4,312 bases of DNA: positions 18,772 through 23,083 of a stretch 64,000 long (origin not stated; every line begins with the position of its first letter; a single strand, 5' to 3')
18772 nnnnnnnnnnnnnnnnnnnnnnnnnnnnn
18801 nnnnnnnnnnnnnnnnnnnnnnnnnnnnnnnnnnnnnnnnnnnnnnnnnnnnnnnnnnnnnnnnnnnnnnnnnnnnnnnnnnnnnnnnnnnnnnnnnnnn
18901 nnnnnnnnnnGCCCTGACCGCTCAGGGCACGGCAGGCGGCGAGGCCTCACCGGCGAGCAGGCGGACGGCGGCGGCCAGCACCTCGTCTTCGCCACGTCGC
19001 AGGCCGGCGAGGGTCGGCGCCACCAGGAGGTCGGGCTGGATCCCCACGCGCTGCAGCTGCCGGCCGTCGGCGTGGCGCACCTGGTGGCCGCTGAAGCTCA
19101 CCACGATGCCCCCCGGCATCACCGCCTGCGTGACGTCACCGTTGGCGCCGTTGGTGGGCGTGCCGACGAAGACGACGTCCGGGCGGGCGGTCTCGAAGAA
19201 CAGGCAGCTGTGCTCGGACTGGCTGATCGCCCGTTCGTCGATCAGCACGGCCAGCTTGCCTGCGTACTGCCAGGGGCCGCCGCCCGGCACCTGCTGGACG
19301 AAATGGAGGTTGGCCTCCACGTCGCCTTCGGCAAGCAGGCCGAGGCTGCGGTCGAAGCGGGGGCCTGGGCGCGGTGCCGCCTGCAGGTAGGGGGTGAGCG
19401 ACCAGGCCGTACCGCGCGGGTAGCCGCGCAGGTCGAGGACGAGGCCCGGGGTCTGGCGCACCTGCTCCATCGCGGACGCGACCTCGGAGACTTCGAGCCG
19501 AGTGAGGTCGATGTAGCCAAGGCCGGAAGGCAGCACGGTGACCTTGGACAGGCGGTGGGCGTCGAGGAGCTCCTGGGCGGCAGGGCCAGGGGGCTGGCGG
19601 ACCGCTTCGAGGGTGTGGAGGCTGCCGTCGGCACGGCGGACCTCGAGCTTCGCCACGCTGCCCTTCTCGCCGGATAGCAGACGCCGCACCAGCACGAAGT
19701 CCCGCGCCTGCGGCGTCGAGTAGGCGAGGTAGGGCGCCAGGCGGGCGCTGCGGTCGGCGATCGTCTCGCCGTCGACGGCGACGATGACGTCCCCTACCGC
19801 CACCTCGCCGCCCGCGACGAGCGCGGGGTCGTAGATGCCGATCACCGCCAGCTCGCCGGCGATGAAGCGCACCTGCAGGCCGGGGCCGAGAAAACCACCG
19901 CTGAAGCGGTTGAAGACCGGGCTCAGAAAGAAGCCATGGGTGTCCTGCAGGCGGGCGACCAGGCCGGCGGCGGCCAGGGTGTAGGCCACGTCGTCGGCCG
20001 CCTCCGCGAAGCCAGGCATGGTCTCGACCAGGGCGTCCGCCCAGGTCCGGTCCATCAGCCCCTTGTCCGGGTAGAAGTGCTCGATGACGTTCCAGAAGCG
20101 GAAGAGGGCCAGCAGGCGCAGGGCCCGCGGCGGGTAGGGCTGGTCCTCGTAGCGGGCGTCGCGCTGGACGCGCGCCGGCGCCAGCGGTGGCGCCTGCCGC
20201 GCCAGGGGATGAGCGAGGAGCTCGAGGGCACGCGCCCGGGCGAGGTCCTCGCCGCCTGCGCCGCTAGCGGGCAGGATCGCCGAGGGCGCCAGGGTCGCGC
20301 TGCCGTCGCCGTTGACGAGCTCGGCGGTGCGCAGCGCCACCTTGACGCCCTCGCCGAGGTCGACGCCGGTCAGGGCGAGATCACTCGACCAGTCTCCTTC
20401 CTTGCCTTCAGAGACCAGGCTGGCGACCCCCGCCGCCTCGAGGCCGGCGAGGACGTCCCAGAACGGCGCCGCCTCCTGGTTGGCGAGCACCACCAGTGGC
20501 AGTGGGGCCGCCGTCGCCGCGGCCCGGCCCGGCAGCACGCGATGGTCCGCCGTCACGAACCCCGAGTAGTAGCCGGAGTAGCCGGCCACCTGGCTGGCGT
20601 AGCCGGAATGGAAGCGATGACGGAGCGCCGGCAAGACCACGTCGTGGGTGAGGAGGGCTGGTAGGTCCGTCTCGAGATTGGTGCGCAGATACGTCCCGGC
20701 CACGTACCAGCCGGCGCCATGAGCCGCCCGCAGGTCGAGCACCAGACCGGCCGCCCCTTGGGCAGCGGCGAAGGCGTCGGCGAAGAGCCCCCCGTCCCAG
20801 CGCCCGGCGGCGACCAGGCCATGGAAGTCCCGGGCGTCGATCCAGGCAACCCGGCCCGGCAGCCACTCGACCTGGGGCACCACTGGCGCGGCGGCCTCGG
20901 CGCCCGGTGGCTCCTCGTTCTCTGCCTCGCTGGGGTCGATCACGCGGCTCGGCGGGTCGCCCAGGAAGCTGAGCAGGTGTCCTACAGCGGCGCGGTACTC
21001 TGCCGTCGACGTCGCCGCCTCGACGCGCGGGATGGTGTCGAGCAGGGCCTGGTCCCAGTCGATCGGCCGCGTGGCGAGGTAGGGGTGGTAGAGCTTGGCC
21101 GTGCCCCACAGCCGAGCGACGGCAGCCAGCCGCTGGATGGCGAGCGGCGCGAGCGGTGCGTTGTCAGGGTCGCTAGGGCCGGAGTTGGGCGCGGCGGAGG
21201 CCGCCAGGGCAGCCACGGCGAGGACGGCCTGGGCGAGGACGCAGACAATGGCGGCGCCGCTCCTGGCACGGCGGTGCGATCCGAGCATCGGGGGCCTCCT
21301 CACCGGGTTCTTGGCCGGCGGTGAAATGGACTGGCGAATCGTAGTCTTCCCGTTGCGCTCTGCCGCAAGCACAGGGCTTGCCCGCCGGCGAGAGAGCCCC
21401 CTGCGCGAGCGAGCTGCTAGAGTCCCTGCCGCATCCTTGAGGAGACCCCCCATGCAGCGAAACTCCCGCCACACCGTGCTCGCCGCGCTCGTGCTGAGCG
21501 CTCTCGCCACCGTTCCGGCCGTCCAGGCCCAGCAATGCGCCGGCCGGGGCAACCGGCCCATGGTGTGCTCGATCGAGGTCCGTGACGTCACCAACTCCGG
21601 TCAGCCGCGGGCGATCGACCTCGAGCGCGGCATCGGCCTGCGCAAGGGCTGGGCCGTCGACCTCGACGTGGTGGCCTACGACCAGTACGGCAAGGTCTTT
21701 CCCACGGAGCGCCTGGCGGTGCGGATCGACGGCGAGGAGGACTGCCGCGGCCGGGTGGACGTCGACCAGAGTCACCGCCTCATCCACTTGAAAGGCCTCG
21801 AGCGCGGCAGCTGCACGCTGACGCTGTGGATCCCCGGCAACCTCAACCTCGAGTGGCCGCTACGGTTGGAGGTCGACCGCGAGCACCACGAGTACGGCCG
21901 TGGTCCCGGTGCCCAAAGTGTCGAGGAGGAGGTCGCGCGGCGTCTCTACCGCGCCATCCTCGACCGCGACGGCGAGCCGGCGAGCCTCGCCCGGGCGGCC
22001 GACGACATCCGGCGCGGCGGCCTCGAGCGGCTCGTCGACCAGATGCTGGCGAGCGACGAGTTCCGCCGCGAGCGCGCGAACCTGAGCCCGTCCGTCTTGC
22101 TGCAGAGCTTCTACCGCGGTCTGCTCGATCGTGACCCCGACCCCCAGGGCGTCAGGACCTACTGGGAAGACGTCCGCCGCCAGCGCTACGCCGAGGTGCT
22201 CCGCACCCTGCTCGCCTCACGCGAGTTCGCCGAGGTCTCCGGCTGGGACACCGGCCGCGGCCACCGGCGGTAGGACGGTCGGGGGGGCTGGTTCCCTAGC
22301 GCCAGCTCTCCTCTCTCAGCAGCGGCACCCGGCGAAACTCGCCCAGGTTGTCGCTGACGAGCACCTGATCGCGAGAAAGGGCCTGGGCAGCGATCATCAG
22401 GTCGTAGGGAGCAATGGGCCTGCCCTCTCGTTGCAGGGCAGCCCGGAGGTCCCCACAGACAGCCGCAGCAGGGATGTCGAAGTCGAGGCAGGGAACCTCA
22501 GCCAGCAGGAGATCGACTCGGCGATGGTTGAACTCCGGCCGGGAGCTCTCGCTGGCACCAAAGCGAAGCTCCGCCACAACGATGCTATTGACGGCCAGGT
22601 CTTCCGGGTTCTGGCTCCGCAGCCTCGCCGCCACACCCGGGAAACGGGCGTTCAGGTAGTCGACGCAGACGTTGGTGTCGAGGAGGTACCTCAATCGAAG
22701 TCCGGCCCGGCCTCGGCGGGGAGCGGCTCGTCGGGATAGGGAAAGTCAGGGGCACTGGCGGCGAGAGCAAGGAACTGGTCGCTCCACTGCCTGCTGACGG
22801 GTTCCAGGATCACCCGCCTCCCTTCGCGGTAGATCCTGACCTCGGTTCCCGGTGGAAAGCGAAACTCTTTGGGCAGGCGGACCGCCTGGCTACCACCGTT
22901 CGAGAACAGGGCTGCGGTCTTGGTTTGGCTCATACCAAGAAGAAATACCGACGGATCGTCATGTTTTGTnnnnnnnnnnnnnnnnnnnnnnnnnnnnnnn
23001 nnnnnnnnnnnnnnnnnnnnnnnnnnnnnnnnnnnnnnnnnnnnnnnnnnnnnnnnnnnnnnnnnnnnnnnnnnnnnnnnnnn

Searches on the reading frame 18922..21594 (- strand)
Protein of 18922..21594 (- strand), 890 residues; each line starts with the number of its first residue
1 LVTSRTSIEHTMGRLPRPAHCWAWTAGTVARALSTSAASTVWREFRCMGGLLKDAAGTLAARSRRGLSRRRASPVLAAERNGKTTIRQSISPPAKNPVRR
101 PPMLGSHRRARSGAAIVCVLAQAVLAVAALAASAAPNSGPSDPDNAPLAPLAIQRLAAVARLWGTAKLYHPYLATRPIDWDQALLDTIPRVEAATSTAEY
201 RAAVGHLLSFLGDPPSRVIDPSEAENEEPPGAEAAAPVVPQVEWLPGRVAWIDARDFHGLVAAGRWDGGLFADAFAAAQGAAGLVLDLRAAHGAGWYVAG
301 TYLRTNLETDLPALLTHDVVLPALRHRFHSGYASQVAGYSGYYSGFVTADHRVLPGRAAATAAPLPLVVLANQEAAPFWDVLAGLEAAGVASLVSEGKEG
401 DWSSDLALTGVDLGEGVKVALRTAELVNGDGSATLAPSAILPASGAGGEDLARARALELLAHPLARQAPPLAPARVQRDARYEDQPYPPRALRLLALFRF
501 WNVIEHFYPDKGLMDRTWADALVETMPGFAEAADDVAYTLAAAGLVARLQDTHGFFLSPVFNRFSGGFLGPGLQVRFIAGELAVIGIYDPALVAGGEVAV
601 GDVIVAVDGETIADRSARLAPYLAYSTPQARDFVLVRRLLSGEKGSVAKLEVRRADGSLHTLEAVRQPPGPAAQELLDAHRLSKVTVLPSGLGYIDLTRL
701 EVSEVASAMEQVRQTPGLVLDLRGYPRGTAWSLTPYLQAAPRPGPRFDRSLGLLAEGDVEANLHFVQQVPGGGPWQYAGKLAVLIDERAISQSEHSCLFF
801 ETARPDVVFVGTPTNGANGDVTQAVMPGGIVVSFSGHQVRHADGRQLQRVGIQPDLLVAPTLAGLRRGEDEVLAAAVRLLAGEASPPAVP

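Call 9: search_protein_families(library=pfam, proteins=[window:18922-21594:-], max_evalue=0.01)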
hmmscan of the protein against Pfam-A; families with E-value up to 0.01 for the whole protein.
window:18922-21594:- (890 aa): 3 families
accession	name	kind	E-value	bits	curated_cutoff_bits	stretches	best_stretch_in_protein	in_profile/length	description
PF03572.23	Peptidase_S41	-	6.1e-13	49.1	24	1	692-857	2-164/165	Peptidase family S41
PF21558.3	Pept_S41_N_bact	-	0.0024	18.2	27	1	599-659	21-81/87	Bacteroidetes, Peptidase, S41 family, N-terminal domain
PF17820.7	PDZ_6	-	0.0032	17.6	27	0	596-624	15-41/54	PDZ domain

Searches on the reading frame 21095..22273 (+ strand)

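Call 9: search_protein_families(library=pfam, proteins=[window:21095-22273:+], max_evalue=0.01)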
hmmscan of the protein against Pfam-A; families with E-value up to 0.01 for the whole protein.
window:21095-22273:+ (392 aa): 2 families
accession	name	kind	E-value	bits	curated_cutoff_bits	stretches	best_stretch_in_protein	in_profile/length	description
PF13946.11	DUF4214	-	5.9e-09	36.3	23.2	1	316-380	3-70/72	Domain of unknown function (DUF4214)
PF07583.16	PSCyt2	-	0.00053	20.4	29.8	0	264-326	10-72/209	Protein of unknown function (DUF1549)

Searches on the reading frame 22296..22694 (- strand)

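Call 9: search_protein_families(library=pfam, proteins=[window:22296-22694:-], max_evalue=0.01)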
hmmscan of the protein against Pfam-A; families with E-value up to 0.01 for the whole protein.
window:22296-22694:- (132 aa): 1 family
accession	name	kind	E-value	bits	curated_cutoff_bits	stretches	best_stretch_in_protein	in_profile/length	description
PF01850.27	PIN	-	1.5e-15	58.3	23.6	1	3-123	1-117/120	PIN domain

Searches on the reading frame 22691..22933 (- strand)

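Call 9: search_protein_families(library=pfam, proteins=[window:22691-22933:-], max_evalue=0.01)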
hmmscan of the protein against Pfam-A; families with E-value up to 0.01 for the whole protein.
window:22691-22933:- (80 aa): 1 family
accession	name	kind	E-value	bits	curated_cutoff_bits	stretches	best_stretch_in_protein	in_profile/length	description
PF04014.23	MazE_antitoxin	-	7.9e-09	35.8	24.7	1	10-50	2-47/48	Antidote-toxin recognition MazE, bacterial antitoxin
